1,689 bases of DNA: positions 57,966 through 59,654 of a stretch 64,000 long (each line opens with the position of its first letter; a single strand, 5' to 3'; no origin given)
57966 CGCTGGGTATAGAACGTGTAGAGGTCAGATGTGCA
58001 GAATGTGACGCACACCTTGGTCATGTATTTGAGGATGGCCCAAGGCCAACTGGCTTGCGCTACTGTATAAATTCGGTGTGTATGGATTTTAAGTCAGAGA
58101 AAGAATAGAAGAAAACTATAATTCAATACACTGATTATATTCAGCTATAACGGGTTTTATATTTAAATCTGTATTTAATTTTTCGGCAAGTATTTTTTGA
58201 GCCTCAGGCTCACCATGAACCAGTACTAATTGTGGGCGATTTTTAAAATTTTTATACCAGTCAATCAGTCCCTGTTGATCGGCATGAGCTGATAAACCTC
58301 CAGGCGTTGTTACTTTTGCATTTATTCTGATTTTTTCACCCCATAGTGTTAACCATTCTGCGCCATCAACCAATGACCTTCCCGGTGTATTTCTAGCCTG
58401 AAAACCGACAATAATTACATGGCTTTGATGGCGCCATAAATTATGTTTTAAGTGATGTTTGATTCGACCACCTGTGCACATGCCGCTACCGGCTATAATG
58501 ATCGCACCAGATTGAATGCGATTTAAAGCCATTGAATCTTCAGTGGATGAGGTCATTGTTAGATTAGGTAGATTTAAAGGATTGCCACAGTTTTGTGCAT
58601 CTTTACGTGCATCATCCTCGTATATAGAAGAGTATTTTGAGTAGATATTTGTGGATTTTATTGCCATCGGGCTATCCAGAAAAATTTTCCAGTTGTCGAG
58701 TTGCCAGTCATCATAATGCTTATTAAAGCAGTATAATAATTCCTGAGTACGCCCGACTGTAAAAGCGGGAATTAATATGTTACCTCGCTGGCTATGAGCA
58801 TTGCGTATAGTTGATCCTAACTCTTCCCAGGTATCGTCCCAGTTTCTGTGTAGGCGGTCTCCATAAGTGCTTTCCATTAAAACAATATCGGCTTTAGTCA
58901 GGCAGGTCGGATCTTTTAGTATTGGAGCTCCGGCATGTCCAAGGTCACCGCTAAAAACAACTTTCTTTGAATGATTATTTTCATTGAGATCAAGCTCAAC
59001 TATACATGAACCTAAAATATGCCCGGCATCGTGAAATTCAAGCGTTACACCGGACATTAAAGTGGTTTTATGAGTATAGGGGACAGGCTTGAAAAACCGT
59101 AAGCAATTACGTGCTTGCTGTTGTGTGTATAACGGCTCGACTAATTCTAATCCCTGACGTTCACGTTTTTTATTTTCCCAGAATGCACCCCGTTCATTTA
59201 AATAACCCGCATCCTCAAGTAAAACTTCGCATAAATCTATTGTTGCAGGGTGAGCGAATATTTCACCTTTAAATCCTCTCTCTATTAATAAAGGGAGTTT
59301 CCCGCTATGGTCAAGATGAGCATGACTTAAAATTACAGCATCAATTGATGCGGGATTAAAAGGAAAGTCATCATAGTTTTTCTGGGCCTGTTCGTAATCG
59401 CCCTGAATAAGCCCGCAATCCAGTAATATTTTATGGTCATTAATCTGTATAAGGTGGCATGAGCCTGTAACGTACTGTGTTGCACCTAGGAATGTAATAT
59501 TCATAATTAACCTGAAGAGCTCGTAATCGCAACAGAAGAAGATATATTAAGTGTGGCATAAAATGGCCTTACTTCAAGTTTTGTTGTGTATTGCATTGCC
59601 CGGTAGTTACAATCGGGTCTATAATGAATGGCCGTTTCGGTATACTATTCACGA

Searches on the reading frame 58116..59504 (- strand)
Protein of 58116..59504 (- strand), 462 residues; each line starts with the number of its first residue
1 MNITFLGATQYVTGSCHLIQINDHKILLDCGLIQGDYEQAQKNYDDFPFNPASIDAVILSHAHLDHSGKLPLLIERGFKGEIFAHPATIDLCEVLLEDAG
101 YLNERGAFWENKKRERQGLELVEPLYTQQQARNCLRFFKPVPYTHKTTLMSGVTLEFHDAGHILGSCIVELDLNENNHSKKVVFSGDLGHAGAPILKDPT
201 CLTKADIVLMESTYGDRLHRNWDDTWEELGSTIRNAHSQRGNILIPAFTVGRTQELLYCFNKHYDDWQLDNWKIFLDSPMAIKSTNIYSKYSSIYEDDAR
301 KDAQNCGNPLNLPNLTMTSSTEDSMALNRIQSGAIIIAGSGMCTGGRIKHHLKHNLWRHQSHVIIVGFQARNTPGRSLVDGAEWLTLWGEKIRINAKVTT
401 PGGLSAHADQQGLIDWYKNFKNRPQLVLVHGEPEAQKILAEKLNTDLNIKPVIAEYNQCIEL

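Call 29: search_protein_families(library=pfam, proteins=[window:58116-59504:-], max_evalue=0.00001)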
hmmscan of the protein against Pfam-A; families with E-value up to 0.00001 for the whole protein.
window:58116-59504:- (462 aa): 5 families
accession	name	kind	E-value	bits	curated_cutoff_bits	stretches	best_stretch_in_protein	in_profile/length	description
PF10996.14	Beta-Casp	-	2.4e-39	135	27.7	1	253-378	1-120/120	Beta-Casp domain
PF07521.17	RMMBL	-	3.1e-17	62.7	21.6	1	392-452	2-61/63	Zn-dependent metallo-hydrolase RNA specificity domain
PF00753.33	Lactamase_B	-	1.3e-12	48.5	22.7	1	14-79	6-69/196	Metallo-beta-lactamase superfamily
PF16661.11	Lactamase_B_6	-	1.7e-10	41.1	27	1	18-201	1-175/193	Metallo-beta-lactamase superfamily domain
PF12706.13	Lactamase_B_2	-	8.2e-09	35.8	27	1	24-214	1-166/200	Beta-lactamase superfamily domain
